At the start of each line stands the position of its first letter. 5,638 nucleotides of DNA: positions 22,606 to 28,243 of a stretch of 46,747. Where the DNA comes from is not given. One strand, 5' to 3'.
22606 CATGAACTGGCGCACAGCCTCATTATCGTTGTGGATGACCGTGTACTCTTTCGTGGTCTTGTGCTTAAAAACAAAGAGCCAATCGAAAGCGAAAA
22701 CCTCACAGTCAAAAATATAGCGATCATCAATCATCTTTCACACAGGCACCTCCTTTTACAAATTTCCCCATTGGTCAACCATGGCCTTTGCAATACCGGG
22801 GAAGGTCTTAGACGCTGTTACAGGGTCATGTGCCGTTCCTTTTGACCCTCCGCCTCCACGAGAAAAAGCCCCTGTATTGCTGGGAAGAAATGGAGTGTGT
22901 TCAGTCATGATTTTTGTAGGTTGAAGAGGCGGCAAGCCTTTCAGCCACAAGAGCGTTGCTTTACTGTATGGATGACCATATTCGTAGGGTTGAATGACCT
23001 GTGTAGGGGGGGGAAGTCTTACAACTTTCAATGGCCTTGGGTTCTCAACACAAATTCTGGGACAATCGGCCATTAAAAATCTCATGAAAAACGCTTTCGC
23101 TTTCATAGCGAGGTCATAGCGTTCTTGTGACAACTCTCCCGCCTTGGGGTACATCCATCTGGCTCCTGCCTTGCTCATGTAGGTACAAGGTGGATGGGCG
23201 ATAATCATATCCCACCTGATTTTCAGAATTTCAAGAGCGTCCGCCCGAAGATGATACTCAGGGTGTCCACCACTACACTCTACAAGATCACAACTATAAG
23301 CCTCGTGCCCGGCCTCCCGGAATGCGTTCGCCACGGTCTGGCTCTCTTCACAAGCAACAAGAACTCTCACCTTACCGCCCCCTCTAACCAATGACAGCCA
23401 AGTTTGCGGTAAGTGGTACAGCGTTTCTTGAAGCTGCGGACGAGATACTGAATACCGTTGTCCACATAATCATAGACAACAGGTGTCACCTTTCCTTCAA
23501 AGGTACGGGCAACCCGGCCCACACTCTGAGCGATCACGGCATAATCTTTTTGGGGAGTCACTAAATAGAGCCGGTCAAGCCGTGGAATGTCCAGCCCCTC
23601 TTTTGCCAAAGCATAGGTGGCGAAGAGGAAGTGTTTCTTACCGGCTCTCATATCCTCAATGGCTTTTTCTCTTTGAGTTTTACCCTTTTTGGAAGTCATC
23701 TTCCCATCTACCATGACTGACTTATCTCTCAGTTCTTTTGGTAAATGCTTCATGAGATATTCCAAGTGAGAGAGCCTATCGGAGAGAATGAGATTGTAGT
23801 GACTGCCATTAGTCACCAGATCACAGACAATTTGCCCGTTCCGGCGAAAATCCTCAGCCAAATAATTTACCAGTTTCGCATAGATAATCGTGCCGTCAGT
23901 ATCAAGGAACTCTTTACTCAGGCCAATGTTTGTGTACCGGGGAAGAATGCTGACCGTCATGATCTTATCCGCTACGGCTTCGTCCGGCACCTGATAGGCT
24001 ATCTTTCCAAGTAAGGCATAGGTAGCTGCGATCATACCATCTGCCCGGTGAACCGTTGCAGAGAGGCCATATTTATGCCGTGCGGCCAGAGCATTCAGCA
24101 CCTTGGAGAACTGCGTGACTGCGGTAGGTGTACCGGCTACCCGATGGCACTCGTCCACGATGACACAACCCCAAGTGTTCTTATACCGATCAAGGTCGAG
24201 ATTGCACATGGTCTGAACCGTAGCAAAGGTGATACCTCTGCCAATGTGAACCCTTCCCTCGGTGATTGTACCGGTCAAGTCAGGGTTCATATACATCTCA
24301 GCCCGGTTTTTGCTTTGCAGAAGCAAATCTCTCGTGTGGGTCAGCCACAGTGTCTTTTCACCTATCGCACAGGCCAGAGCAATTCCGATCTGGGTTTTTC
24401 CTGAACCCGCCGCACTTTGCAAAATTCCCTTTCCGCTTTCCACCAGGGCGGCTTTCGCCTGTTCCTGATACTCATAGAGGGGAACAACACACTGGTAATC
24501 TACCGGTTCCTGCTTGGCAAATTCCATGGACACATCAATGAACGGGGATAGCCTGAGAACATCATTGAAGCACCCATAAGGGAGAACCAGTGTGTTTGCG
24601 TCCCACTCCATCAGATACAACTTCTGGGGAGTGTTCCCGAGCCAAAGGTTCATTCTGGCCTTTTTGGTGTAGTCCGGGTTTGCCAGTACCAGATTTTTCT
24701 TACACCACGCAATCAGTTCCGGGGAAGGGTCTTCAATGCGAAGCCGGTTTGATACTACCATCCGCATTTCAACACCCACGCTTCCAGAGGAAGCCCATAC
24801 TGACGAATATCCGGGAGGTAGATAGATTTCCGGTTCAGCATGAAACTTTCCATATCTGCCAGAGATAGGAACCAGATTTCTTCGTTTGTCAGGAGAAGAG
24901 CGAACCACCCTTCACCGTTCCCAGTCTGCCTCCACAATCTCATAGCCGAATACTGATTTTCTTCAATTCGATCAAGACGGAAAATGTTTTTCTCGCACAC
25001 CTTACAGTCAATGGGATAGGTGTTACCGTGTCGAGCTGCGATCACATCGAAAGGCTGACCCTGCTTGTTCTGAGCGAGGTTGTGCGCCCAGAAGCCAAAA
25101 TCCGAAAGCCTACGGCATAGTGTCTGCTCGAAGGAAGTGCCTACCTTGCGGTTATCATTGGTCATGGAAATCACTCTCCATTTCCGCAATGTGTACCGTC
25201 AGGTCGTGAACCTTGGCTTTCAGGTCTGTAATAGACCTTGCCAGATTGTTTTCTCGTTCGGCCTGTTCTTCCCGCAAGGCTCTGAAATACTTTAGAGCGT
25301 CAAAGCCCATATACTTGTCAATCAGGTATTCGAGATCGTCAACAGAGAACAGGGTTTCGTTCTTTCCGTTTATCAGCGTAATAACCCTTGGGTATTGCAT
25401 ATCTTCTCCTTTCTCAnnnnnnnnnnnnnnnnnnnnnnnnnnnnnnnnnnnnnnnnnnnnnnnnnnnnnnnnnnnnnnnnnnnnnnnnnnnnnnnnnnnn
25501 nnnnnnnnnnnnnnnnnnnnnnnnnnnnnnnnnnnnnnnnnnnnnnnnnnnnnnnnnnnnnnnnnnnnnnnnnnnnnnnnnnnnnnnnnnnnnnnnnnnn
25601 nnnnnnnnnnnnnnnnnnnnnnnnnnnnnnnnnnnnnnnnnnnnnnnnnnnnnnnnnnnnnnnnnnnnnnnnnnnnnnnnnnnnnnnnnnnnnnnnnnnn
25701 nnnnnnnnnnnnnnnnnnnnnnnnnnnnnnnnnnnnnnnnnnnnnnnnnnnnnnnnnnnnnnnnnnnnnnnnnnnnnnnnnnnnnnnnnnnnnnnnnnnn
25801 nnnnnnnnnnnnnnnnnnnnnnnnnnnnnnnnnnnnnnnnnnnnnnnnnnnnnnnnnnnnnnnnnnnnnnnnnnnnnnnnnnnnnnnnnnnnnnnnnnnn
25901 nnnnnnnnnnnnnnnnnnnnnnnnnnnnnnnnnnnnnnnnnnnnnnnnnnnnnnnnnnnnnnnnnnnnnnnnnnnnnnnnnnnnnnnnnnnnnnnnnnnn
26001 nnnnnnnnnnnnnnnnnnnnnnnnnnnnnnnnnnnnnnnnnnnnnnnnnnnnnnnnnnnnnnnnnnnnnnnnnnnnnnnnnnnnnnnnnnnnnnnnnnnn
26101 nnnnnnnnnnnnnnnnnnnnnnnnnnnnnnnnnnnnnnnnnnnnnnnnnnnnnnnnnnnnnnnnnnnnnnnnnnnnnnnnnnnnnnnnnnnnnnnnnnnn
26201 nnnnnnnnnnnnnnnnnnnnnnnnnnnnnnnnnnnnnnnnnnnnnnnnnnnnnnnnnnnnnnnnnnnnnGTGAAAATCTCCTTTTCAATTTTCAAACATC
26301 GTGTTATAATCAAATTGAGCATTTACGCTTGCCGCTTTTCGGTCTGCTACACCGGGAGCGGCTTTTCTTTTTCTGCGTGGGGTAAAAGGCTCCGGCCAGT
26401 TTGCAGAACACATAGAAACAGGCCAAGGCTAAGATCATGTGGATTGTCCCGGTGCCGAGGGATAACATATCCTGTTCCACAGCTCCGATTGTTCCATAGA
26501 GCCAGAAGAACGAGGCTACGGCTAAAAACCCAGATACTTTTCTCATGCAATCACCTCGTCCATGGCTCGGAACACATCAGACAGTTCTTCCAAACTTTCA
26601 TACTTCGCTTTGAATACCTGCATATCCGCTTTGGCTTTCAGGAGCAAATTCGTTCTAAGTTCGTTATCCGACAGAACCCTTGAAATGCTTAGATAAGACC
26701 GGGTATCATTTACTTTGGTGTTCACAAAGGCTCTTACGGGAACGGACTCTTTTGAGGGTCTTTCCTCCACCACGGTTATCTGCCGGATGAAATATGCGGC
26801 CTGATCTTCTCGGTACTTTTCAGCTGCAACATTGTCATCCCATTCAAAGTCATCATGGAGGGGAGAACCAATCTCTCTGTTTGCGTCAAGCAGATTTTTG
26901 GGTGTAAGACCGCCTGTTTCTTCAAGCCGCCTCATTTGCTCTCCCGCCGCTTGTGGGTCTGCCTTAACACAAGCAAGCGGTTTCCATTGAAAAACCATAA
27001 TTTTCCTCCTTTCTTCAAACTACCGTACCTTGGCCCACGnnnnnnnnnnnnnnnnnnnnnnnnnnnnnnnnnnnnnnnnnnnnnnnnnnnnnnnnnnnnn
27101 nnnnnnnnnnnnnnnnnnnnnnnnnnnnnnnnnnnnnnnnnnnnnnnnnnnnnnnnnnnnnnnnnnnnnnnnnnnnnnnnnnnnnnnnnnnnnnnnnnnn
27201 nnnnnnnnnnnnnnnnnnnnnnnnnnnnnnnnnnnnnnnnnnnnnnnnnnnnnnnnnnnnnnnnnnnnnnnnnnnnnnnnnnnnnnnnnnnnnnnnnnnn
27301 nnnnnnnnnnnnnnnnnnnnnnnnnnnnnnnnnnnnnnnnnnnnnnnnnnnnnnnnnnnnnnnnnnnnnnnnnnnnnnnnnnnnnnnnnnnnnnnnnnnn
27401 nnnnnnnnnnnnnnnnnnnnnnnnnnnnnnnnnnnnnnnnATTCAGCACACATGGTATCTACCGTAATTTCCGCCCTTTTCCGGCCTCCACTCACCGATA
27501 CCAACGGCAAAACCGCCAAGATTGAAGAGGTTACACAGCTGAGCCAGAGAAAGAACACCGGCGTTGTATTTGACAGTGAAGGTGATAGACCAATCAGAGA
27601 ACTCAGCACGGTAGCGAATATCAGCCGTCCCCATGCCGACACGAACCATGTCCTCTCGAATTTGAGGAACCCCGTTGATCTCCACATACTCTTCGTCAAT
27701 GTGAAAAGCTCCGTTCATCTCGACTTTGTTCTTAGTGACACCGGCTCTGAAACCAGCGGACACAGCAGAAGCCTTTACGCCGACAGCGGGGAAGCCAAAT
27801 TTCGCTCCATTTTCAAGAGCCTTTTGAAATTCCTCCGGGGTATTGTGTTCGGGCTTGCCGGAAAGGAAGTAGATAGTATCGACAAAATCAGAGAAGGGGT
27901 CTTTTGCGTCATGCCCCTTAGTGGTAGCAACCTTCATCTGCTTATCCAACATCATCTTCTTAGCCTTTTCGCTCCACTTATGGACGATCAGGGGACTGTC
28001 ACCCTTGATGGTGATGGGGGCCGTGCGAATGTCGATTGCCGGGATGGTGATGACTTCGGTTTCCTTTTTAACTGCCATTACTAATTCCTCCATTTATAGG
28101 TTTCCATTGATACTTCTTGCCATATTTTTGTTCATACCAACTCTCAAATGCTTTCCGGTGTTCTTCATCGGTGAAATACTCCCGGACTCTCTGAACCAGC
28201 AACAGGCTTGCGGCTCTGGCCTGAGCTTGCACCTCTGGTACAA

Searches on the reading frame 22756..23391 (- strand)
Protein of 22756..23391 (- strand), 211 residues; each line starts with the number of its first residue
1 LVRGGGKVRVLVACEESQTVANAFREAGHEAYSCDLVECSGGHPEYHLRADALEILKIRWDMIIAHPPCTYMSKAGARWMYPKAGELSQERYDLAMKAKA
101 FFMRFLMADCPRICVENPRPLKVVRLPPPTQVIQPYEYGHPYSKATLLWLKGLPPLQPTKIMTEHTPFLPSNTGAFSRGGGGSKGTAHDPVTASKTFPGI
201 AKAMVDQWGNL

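Call 36: search_protein_families(library=phrogs, proteins=[window:22756-23391:-], max_evalue=0.001)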
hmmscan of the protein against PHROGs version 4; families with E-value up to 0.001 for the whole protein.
window:22756-23391:- (211 aa): 2 families
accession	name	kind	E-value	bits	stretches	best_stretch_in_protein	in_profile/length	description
phrog_757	-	other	3.8e-49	168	1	7-210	14-220/247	DNA methyltransferase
phrog_27471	-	unknown function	1.1e-19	71.4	1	109-209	4-93/93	-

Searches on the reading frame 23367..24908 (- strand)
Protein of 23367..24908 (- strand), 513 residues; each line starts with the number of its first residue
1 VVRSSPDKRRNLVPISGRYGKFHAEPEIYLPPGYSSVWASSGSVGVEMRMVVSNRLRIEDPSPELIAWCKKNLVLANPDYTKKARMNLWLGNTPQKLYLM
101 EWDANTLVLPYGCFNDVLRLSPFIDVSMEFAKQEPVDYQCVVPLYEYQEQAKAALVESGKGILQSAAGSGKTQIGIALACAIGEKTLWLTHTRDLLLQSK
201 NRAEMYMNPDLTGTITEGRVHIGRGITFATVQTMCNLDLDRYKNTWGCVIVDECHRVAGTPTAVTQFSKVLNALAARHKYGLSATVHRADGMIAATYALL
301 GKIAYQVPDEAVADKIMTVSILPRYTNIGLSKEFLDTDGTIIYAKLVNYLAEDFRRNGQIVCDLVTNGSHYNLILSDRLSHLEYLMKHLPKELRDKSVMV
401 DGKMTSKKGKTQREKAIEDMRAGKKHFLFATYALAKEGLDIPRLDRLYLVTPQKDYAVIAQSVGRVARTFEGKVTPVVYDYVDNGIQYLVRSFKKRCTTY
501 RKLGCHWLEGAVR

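Call 77: search_protein_families(library=pfam, proteins=[window:23367-24908:-], max_evalue=0.01)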
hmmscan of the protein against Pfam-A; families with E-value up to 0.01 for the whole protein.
window:23367-24908:- (513 aa): 5 families
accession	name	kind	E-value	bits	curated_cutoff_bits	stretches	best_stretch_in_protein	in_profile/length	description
PF04851.21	ResIII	-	2.1e-17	63.9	22.5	1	144-287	4-163/164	Type III restriction enzyme, res subunit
PF00271.37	Helicase_C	-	2.3e-12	47.6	23.5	1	361-468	6-108/110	Helicase conserved C-terminal domain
PF00270.35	DEAD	-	9.3e-10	38.9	26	1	146-287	2-161/167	DEAD/DEAH box helicase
PF09848.15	SLFN-g3_helicase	-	0.0042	16.9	24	1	166-267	9-101/354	Schlafen group 3, DNA/RNA helicase domain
PF13307.12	Helicase_C_2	-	0.0092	16.5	25.3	0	370-442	10-81/170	Helicase C-terminal domain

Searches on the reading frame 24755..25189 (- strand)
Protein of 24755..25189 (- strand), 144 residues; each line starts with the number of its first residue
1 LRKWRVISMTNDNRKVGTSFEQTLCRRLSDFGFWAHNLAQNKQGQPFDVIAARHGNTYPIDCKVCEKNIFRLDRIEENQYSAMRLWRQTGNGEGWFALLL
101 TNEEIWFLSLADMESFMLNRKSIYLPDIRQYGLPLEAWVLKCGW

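Call 21: search_protein_families(library=pfam, proteins=[window:24755-25189:-], max_evalue=0.01)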
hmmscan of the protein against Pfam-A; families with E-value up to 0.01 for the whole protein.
window:24755-25189:- (144 aa): 2 families
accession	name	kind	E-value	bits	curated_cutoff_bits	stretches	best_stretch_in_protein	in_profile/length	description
PF03838.20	RecU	-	3.5e-05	24.3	25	1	39-135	46-147/162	Recombination protein U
PF01870.24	Hjc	-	0.00067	20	21.1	1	20-110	2-91/93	Archaeal holliday junction resolvase (hjc)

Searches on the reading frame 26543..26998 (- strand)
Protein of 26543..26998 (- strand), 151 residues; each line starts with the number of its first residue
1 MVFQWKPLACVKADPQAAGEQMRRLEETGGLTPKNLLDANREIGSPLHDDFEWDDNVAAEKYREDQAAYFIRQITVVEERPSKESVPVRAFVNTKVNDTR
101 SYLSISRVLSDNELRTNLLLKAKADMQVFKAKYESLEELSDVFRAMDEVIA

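Call 21: search_protein_families(library=pfam, proteins=[window:26543-26998:-], max_evalue=0.01)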
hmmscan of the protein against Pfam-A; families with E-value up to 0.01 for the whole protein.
window:26543-26998:- (151 aa): 1 family
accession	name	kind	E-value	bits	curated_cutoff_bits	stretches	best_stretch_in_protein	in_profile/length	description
PF21630.2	Q4D059-like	-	0.0088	16.1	27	0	55-99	8-50/80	Hypothetical protein Q4D059-like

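Call 37: search_protein_families(library=phrogs, proteins=[window:26543-26998:-], max_evalue=0.001)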
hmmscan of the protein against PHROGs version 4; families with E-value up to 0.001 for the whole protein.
window:26543-26998:- (151 aa): 1 family
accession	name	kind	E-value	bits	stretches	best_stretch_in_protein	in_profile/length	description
phrog_15946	-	unknown function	7e-20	72.9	1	25-144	19-138/151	-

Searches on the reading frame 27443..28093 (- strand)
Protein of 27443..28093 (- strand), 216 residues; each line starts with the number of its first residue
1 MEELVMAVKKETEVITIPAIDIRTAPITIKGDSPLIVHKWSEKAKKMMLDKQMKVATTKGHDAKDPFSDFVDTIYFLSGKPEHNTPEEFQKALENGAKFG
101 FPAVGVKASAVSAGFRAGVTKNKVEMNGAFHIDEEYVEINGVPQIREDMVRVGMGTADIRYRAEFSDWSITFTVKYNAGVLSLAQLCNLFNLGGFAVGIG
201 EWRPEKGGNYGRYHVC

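Call 21: search_protein_families(library=pfam, proteins=[window:27443-28093:-], max_evalue=0.01)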
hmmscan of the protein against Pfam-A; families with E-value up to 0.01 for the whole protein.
window:27443-28093:- (216 aa): 0 families

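Call 37: search_protein_families(library=phrogs, proteins=[window:27443-28093:-], max_evalue=0.001)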
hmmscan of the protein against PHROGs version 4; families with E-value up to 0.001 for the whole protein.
window:27443-28093:- (216 aa): 1 family
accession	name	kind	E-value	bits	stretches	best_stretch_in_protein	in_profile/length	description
phrog_4652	-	unknown function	5.2e-26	92.6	1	23-215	4-189/194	-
